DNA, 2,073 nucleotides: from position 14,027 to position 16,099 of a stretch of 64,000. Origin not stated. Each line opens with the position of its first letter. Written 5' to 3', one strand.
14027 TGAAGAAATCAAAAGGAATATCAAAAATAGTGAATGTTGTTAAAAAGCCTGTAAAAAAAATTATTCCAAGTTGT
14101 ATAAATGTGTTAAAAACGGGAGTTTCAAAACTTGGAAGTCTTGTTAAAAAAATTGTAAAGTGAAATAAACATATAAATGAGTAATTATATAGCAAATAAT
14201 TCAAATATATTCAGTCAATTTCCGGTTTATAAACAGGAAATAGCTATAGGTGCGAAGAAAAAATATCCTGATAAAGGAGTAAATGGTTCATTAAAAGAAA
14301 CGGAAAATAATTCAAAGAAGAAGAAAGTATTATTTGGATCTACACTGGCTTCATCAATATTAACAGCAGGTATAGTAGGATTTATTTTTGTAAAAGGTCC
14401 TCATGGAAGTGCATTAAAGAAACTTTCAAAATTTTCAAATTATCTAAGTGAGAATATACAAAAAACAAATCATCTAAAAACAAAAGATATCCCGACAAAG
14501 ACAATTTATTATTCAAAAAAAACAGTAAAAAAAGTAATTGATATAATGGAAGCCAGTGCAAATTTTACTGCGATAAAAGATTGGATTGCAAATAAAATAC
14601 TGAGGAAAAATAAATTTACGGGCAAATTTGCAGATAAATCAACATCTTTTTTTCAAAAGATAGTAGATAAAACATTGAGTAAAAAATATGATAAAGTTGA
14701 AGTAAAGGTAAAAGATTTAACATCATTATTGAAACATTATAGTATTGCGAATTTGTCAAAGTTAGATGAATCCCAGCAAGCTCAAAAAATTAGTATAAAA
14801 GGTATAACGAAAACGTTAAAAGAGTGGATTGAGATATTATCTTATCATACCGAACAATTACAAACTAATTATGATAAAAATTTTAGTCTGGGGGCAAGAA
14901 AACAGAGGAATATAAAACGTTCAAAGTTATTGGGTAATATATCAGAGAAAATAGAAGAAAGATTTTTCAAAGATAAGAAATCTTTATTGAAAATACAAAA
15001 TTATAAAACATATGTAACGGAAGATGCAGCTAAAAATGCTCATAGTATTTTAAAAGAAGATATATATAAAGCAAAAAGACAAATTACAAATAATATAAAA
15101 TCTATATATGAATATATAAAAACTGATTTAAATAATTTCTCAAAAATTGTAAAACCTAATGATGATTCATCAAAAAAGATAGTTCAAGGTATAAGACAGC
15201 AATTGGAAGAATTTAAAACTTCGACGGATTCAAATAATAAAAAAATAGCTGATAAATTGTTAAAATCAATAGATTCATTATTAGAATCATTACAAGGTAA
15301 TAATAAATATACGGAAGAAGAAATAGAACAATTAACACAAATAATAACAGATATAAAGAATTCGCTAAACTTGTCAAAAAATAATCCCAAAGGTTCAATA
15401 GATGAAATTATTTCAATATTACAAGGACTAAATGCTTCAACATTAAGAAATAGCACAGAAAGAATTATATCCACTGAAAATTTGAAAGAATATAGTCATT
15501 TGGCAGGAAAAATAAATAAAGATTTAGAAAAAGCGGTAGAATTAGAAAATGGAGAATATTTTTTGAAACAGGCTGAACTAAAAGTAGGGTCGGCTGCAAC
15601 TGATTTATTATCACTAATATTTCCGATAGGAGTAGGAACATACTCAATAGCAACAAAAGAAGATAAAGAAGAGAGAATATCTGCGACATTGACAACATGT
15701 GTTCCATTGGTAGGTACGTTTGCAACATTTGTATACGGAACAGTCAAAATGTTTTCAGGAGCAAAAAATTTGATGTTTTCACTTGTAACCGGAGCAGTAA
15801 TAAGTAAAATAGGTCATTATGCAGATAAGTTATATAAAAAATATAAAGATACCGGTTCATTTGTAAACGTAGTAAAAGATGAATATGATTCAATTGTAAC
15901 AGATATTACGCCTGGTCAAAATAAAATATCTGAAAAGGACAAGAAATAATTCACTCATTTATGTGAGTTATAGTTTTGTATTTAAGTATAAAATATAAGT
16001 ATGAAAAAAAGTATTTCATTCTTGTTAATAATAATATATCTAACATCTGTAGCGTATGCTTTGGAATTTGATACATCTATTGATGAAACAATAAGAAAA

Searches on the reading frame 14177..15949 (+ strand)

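Call 6: search_protein_families(library=pfam, proteins=[window:14177-15949:+], max_evalue=0.1)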
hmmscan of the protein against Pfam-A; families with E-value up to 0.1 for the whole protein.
window:14177-15949:+ (590 aa): 4 families
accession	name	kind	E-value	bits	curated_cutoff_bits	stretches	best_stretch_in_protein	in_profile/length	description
PF25101.1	Spectrin_7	-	0.019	15.7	27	1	356-426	1-74/99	Animal spectrin repeats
PF14420.11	Clr5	-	0.022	15.3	22.3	0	111-135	16-41/54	Clr5 domain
PF03036.21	Perilipin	-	0.04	13.4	33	1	235-398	196-352/403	Perilipin family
PF24564.1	DUF7605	-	0.047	14.1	27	0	334-434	49-149/183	Domain of unknown function (DUF7605)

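Call 57: search_protein_families(library=ncbifam, proteins=[window:14177-15946:+], max_evalue=0.1)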
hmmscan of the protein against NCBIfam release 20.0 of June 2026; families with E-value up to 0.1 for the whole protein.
window:14177-15946:+ (590 aa): 0 families
